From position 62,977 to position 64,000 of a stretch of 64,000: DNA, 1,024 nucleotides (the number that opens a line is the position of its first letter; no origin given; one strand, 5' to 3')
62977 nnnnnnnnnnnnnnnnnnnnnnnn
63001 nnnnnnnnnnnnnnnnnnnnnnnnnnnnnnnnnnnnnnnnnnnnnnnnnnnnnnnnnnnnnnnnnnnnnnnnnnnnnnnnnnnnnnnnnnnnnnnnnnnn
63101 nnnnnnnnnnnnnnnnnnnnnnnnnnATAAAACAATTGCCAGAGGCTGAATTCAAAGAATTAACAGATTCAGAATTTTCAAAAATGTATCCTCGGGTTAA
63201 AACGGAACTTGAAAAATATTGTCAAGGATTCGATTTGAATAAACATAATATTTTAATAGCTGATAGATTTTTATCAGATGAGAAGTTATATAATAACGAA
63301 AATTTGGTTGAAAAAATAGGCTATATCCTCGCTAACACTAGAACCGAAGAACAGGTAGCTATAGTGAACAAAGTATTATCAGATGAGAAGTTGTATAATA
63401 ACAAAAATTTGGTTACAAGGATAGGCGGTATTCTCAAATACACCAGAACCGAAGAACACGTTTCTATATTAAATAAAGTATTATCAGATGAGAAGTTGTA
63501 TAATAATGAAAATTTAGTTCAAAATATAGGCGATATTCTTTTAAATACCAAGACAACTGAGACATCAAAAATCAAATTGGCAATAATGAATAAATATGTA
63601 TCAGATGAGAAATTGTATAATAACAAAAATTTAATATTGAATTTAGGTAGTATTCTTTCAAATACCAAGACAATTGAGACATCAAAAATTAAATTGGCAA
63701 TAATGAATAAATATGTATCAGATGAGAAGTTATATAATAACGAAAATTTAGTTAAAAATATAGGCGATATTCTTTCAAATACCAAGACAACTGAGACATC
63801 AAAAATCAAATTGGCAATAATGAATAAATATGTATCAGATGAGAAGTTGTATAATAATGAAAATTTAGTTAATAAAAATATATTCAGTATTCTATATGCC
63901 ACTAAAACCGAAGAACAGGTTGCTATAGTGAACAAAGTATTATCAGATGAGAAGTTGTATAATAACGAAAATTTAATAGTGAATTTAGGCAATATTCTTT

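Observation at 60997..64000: Untracked, open-ended >1000-codon ORF ending in near-identical 35/39-residue tandem repeats with position-restricted variation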

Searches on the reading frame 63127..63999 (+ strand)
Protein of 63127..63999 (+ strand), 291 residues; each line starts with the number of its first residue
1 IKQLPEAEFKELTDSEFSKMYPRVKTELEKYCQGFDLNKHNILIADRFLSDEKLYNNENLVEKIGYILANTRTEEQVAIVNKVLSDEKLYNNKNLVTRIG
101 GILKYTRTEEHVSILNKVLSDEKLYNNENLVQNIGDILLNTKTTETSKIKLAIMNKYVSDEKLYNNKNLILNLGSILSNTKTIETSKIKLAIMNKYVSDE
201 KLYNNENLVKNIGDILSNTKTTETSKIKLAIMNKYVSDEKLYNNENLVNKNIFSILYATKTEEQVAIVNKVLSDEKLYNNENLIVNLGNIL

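Call 18: find_homologous_proteins(query=window:63127-63999:+, max_evalue=0.01)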
Query window:63127-63999:+ (291 aa): 12 proteins with E <= 0.01 among 8000 candidates.
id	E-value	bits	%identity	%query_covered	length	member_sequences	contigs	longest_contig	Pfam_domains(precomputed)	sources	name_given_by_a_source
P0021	4.4e-29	120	31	80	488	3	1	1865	-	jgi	-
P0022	3.5e-26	110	32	97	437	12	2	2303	-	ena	-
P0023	7.9e-26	109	44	60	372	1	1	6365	-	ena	-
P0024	1.3e-25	108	30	81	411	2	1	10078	-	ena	-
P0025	7.3e-23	99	53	42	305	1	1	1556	-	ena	-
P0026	2.6e-16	78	30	85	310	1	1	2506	-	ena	-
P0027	1.9e-12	65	34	64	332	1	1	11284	-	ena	-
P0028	2.9e-12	65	29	66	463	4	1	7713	-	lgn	-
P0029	1.8e-9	55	27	70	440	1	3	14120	-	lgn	-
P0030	4.0e-4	38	38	29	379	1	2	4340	PF28544.1,PF02470.26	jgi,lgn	-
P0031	8.1e-3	34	27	45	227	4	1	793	-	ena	-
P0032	9.5e-3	33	29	56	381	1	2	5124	PF28544.1,PF02470.26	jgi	jgi:phospholipid/cholesterol/gamma-HCH transport system substrate-binding protein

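Call 27: find_related_loci(query=window:63127-63999:+, collection=metagenome_contigs, flank=10000)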
Query window:63127-63999:+ (291 aa) in metagenome_contigs; peptide patterns used: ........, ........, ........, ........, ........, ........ (x = any residue, [..] = any of these).
15 stretches matched a pattern; 1 encode a relative of the query (tblastn E <= 1e-3); 1 distinct loci.
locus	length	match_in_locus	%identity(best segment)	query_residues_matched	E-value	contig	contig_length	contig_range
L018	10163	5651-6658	37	7-291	7e-46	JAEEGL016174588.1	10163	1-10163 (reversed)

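Call 31: predict_structure(alignment_id=A3)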
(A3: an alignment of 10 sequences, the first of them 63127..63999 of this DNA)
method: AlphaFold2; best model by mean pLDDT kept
length: 291 residues; sequences in the alignment: 10
mean_pLDDT: 75.1   pTM: 0.65
mean pLDDT of the five models: 75.1, 70.6, 68.7, 68.3, 63.7
residues with pLDDT >= 90: 1; 70-90: 226; 50-70: 52; < 50: 12
segments of 3 or more residues with pLDDT < 50: 1-5, 31-37
pLDDT, mean of each block of 10 residues (from residue 1): 49 69 60 52 77 80 73 73 89 83 69 82 86 73 68 77 79 79 73 81 84 81 74 80 81 77 77 78 77 67
secondary structure, 60 per line:
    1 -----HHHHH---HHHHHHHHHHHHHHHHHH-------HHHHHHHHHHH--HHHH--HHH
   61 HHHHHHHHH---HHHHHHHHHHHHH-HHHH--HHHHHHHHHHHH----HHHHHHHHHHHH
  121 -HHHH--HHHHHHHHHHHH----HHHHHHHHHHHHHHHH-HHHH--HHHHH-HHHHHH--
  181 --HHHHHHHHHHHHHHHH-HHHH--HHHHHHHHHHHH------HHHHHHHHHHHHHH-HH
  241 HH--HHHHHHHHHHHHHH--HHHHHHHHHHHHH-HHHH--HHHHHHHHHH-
elements in order: H6-10 H14-31 H39-49 H52-55 H58-69 H73-85 H87-90 H93-104 H109-120 H122-125 H128-139 H144-159 H161-164 H167-171 H173-178 H183-198 H200-203 H206-217 H224-237 H239-242 H245-258 H261-273 H275-278 H281-290
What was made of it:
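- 63133..63270 (+): Array leader or 'cap' (…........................…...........), which precedes the array in this repeat family. Helical in the model (call 31).
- On ARM/HEAT alpha-solenoids (structural class): The model is all-helical with three helices per unit, pLDDT 75 (call 31).
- Checked: The repeat has three helices per unit in the model, not two (call 31).
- AlphaFold pLDDT 75 and pTM 0.65, with three helices per unit (call 31).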

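Call 33: search_protein_families(library=pfam, proteins=[L018:1965-5468:+, L018:5474-9337:+, P0023], max_evalue=0.01)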
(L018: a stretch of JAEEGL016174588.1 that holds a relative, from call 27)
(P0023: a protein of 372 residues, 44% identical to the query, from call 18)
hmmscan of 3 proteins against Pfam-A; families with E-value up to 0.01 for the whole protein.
L018:1965-5468:+ (1168 aa): 1 family
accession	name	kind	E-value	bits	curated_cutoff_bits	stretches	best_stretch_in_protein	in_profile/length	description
PF01966.28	HD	-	0.0015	19.2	22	1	694-774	1-85/116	HD domain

L018:5474-9337:+ (1288 aa): 1 family
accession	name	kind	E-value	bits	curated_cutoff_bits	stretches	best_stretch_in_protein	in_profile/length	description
PF01966.28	HD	-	2.7e-05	24.9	22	1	810-889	2-85/116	HD domain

P0023 (372 aa): 0 families

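Call 34: fold_search(model_id=the predicted structure, library=pdb)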
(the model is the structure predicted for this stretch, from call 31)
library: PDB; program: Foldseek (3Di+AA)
matches with E <= 10: 1004; with E <= 0.001: 0
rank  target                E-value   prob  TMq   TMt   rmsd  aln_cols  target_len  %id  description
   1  4d4z_A                1.7e-02  0.99  0.30  0.31  16.5       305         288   12  STRUCTURE OF HUMAN DEOXYHYPUSINE HYDROXYLASE in complex with glycerol (released 2015-04-15)
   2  5h7c_C                2.1e-02  1.00  0.32  0.25  16.6       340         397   16  Crystal structure of a repeat protein with two Protein A-DHR14 repeat modules (released 2017-06-28)
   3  4fp7_A                2.4e-02  1.00  0.55  0.39   6.0       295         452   15  2.2A resolution structure of Proteasome Assembly Chaperone Hsm3 (released 2013-04-10)
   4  5h7c_A                3.2e-02  0.99  0.33  0.25  16.9       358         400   14  Crystal structure of a repeat protein with two Protein A-DHR14 repeat modules (released 2017-06-28)
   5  3tj3_A                4.8e-02  0.99  0.36  0.27  12.2       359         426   12  Structure of importin a5 bound to the N-terminus of Nup50 (released 2011-11-30)
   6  9uwh_A4               4.8e-02  0.96  0.31  0.21  14.6       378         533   13  human mitoribosome trapped by retapamulin (released 2025-10-29)
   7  6zqc_UT               5.3e-02  1.00  0.40  0.08  11.3       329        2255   11  Cryo-EM structure of the 90S pre-ribosome from Saccharomyces cerevisiae, state Pre-A1 (released 2020-09-23)
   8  4a3v_C                6.2e-02  0.99  0.42  0.30   8.7       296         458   15  yeast regulatory particle proteasome assembly chaperone Hsm3 in complex with Rpt1 C-terminal fragment (released 2012-04-11)
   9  3zjy_G                6.2e-02  0.99  0.44  0.19  10.0       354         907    8  Crystal Structure of Importin 13 - RanGTP - eIF1A complex (released 2013-04-10)
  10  4zdu_A                7.6e-02  0.98  0.37  0.29   9.9       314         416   13  Crystal structure of importin-alpha bound to a non-classical nuclear localization signal of the influenza A virus nucl (released 2015-10-21)
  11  1m8w_B                7.9e-02  1.00  0.48  0.43   9.1       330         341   11  CRYSTAL STRUCTURE OF THE PUMILIO-HOMOLOGY DOMAIN FROM HUMAN PUMILIO1 IN COMPLEX WITH NRE1-19 RNA (released 2002-09-25)
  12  9e5c_2u               8.9e-02  1.00  0.42  0.31   8.6       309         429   12  Cryo-EM structure of 96 nm repeat of microtubule doublet from T. brucei flagellum (released 2025-03-12)
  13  9n73_SP               9.3e-02  0.85  0.27  0.07  13.6       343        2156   13  SSU processome maturation and disassembly, State G (released 2025-10-29)
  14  7z0g_T                9.7e-02  1.00  0.51  0.64   5.2       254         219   15  CPAP:TUBULIN:IE5 ALPHAREP COMPLEX P1 SPACE GROUP (released 2022-04-13)
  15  9nm3_A                9.7e-02  0.85  0.26  0.21  14.3       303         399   14  Crystal structure of FBF-1 RBD+CT complexed with compact FBE RNA (released 2025-08-20)
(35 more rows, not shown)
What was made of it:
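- On ARM/HEAT alpha-solenoids (structural class): The best matches are HEAT/ARM proteins with prob up to 1.0, but E>=0.017 and TM 0.3-0.57 (call 34).
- Closest known: ARM/HEAT-class alpha-solenoid repeats. Same: These are the best Foldseek matches (prob 0.99-1.0, TM up to 0.57; call 34).
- Closest known: PUF. Same: PUF structures appear among the Foldseek matches (TM 0.46-0.51; call 34).
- Foldseek returns HEAT, ARM, PUF and alphaRep solenoids with TM up to 0.57 (call 34). PUF domains appear among the Foldseek matches (TM 0.46-0.51, E 0.08-0.25; call 34).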

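Call 43: find_encoding_contigs(protein=P0023, flank=6000, max_places=3)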
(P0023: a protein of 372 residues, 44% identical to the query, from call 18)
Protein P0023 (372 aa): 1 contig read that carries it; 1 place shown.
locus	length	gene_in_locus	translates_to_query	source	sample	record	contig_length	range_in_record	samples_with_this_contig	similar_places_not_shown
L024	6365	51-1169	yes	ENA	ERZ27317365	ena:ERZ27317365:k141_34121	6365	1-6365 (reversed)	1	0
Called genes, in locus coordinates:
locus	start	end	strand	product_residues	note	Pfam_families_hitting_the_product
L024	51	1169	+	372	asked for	-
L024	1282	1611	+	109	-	-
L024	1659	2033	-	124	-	PF16320:Ribosomal_L12_N, PF00542:Ribosomal_L12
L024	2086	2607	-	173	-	PF00466:Ribosomal_L10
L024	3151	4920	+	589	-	PF02690:Na_Pi_cotrans, PF01895:PhoU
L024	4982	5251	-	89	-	-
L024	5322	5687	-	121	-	-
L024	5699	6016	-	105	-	PF12732:YtxH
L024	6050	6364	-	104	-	?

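Call 44: find_encoding_contigs(protein=P0027, flank=8000, max_places=3)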
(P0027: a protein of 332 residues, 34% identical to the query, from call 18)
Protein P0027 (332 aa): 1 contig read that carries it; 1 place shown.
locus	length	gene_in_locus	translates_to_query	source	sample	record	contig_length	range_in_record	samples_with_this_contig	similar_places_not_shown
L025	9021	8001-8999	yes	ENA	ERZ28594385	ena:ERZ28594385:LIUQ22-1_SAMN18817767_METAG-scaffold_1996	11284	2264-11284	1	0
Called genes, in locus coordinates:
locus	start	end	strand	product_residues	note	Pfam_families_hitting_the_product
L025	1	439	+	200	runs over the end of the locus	-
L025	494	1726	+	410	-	PF01134:GIDA (faint), PF01266:DAO (faint), PF07992:Pyr_redox_2, PF12831:FAD_oxidored (weak), PF13450:NAD_binding_8 (weak), PF13738:Pyr_redox_3, PF00070:Pyr_redox, PF02852:Pyr_redox_dim, +2 more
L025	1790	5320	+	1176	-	PF02811:PHP, PF07733:DNA_pol3_alpha, PF17657:DNA_pol3_finger, PF14579:HHH_6, PF01336:tRNA_anti-codon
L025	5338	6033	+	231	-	PF01138:RNase_PH, PF03725:RNase_PH_C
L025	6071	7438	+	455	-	PF07690:MFS_1, PF13347:MFS_2, PF07690:MFS_1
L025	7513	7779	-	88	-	PF01649:Ribosomal_S20p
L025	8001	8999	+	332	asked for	-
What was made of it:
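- Stand-alone array genes P0023 and P0027 sit in housekeeping neighbourhoods, not next to such giants (calls 43, 44).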

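Call 52: search_protein_families(library=pfam, proteins=[window:63271-63999:+, L018:5474-7400:+], max_evalue=10)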
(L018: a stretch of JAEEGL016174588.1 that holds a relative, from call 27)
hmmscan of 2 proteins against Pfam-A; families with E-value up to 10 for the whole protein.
window:63271-63999:+ (243 aa): 15 families
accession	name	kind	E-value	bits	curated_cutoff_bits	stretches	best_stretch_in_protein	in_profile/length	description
PF25786.1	HEAT_GCN1_C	-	0.0049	17.3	27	2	54-108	19-71/151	GCN1-like, C-terminal HEAT repeats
PF16876.10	Lipin_mid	-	0.015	15.8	26.7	1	67-112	29-74/98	Lipin/Ned1/Smp2 multi-domain protein middle domain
PF17309.7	DUF5356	-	0.017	15.5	26.4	2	74-104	96-126/135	Family of unknown function (DUF5356)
PF16186.11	Arm_3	-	0.034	14.2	28.8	0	142-160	32-50/53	Atypical Arm repeat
PF18634.6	RXLR_WY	-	0.076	13.3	26.7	0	201-220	13-32/51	RXLR phytopathogen effector protein WY-domain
PF25302.1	NADase_transloc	-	0.1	13.2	27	2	141-171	63-93/146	NAD glycohydrolase translocation F5/8 type C domain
PF17616.7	US6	-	0.12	12.8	27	0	176-205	94-123/161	Viral unique short region 6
PF18593.6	CdiI_2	-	0.13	13.5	26.7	1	143-189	26-72/91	CdiI immunity protein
PF11186.13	DUF2972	-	0.14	12.5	22.2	2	89-170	49-128/199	Protein of unknown function (DUF2972)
PF24956.1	Msl2-3_C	-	0.17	12.6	29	1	12-73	20-81/87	Mechanosensitive ion channel protein 2/3 C-terminal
PF23842.1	Phage_tail_terminator_3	-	0.17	12.3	27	0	144-175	80-110/125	Phage tail termination protein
PF16293.11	zf-C2H2_9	-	1.3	9.4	29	1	61-80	30-49/59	C2H2 type zinc-finger (1 copy)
PF07501.17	G5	-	5.4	7.8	23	0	173-200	2-29/75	G5 domain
PF03271.22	EB1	-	7.1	7.5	27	0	192-210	23-41/41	EB1-like C-terminal motif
PF22750.1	Sol_i_2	-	9.1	6.8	26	0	148-178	28-58/90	Ant venom allergen Sol i 2 family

L018:5474-7400:+ (642 aa): 1 family
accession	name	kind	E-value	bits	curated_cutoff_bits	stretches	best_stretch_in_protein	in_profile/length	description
PF16273.10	NuDC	-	0.011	16.6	30.2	1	56-88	3-35/66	Nuclear distribution C domain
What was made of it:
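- On PUF repeats: No Pfam hit (call 52).
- On PPR, Sel1 and TPR repeats: None listed at E<=10 (call 52).
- On ARM/HEAT alpha-solenoids (structural class): Pfam HEAT_GCN1_C scores 17.3 bits against a cut-off of 27 (call 52).
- Closest known: ARM/HEAT-class alpha-solenoid repeats. Same: Sub-threshold Pfam hits to HEAT_GCN1_C and Arm_3 (call 52).
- No Pfam hit to TAL_effector, PUF or PPR even at E<=10 (call 52).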

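Call 53: search_solved_structures(query=A3, max_evalue=10)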
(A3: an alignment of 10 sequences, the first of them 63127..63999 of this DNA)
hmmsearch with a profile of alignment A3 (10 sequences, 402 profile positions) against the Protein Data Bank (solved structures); distinct sequences matched with E-value up to 10: 1.
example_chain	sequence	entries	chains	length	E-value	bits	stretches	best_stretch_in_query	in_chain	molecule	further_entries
5n8n_B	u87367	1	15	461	0.17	14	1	190-307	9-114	EvpB family type VI secretion protein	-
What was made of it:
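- On TALE / TALE-like repeats: The profile of the array family against all PDB sequences gave one irrelevant hit, E 0.17 (call 53).
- No PDB profile hit (call 53).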

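Call 64: search_protein_representatives(alignment_id=A3)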
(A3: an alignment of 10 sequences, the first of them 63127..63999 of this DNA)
Query: 10 sequences, 402 profile positions. Proteins with E-value up to 0.001 (for the whole library): 170; up to 1e-10: 122; up to 1e-30: 48. The best 150 are listed.
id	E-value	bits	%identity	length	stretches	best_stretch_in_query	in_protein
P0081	3.9e-145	500.3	-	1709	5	110-269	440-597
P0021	2.4e-121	421.9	-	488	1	1-399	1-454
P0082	1.9e-100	353.1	-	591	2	30-394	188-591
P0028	2.8e-98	346.0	-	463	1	1-402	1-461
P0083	9.8e-82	291.5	-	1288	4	117-271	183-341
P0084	3.1e-78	280.0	-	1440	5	101-272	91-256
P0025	1.2e-71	258.2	-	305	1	1-266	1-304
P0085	1.7e-70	254.5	-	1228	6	83-279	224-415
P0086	9.0e-70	252.1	-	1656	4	114-225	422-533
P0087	5.6e-63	229.7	-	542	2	29-267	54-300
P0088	2.6e-61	224.3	-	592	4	40-243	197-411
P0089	1.2e-60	222.1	-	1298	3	80-334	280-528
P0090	5.5e-60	219.9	-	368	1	64-394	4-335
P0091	5.3e-59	216.6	-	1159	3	79-262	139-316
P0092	4.1e-58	213.7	-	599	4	39-245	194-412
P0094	8.6e-55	202.8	-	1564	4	84-262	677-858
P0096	3.2e-52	194.3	-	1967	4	113-277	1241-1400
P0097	4.9e-51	190.4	-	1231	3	77-261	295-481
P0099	2.2e-50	188.3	-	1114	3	78-260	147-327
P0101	4.8e-46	174.0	-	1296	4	10-271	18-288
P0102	2.3e-45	171.8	-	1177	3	116-386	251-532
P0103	9.7e-45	169.7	-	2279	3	84-322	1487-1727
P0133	1.6e-26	109.7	-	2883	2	104-272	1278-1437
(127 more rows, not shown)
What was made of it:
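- On '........' repeat family (defined here): 170 representatives were found (call 64).
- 170 representative proteins at E<=1e-3 in an exhaustive profile search (call 64).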

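Call 66: search_protein_families(library=pfam, proteins=[P0081, P0086, P0094, P0096, P0103], max_evalue=0.001)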
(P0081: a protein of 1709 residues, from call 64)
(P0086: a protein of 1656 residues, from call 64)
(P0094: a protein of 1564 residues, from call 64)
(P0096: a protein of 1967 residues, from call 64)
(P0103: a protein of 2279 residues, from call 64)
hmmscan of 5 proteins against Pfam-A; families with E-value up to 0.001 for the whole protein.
P0081 (1709 aa): 5 families
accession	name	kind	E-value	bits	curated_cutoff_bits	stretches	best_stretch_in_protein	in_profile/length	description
PF00583.31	Acetyltransf_1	-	8e-09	36.2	20.7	1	244-361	3-116/116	Acetyltransferase (GNAT) family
PF22339.1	YgxA-like_sub_bind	-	3.1e-05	24.7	27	0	624-657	6-39/100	YgxA-like substrate binding domain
PF13420.13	Acetyltransf_4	-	5.3e-05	23.7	24.3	1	283-378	56-152/155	Acetyltransferase (GNAT) domain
PF13673.13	Acetyltransf_10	-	0.0001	22.7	23.6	1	276-382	31-127/128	Acetyltransferase (GNAT) domain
PF07000.17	DUF1308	-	0.00081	19.8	26.9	0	955-1016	43-103/163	Protein of unknown function (DUF1308)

P0086 (1656 aa): 1 family
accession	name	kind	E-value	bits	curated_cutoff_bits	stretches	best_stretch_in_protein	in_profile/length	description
PF01966.28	HD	-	2.3e-07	31.5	22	1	1217-1297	19-106/116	HD domain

P0094 (1564 aa): 0 families

P0096 (1967 aa): 0 families

P0103 (2279 aa): 1 family
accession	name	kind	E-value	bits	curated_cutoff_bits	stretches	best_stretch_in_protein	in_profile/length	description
PF01476.26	LysM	-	0.00061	20.1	20.9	0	277-305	2-28/43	LysM domain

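Call 67: search_protein_families(library=pfam, proteins=[P0084, P0085, P0089, P0091, P0097, P0099, P0101, P0102], max_evalue=0.001)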
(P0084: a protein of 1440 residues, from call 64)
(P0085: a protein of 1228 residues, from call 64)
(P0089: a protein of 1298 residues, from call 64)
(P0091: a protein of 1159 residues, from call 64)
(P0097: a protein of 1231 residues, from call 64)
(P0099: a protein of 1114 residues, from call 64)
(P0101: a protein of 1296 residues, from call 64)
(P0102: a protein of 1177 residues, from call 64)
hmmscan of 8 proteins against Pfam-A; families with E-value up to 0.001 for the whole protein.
P0084 (1440 aa): 1 family
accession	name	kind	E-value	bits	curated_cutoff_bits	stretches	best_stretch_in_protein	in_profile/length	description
PF01966.28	HD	-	0.00015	22.5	22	1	960-1038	2-87/116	HD domain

P0085 (1228 aa): 0 families

P0089 (1298 aa): 0 families

P0091 (1159 aa): 0 families

P0097 (1231 aa): 0 families

P0099 (1114 aa): 0 families

P0101 (1296 aa): 1 family
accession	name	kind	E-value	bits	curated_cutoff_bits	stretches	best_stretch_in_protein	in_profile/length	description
PF01966.28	HD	-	0.00026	21.7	22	0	826-906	1-85/116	HD domain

P0102 (1177 aa): 0 families

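Call 69: search_solved_structures(query=L018:7394-9337:+, max_evalue=1)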
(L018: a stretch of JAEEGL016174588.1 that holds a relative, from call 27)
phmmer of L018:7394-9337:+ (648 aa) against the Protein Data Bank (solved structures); distinct sequences matched with E-value up to 1: 1.
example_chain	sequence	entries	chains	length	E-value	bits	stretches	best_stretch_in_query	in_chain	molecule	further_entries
3ty7_A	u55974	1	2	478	0.1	14.6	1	108-162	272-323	Putative aldehyde dehydrogenase SAV2122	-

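Call 70: search_protein_families(library=ncbifam, proteins=[L018:7394-9337:+, P0081, P0133], max_evalue=0.01)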
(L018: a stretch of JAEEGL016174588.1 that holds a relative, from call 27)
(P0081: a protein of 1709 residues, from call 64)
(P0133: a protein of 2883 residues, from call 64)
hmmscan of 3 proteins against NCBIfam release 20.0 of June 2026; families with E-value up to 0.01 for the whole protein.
L018:7394-9337:+ (648 aa): 6 families
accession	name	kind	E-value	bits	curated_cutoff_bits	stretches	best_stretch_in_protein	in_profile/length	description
TIGR01693.1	UTase_glnD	equivalog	7.4e-08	31.1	519.4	1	192-295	463-562/850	[protein-PII] uridylyltransferase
NF003467.0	PRK05092.1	equivalog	0.00032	18.6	959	1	192-296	537-637/940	[protein-PII] uridylyltransferase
NF003448.0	PRK05007.1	equivalog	0.0011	17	1255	1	193-297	497-597/884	bifunctional uridylyltransferase/uridylyl-removing protein GlnD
TIGR00277.1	HDIG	domain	0.0031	17.4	27.6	1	169-213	5-46/84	HDIG domain-containing metalloprotein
TIGR02692.1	tRNA_CCA_actino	equivalog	0.0056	15.4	438.8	1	162-210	252-295/466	CCA tRNA nucleotidyltransferase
NF002895.0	PRK03381.1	equivalog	0.0061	14.7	631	1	196-294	445-540/782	[protein-PII] uridylyltransferase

P0081 (1709 aa): 2 families
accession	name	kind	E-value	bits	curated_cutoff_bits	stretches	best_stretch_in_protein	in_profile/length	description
TIGR01575.1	rimI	equivalog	3.7e-07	30.4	86.4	1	276-367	32-118/132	ribosomal protein S18-alanine N-acetyltransferase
NF002959.0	PRK03624.1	equivalog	0.0018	18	124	1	302-365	74-133/147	GNAT family acetyltransferase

P0133 (2883 aa): 0 families
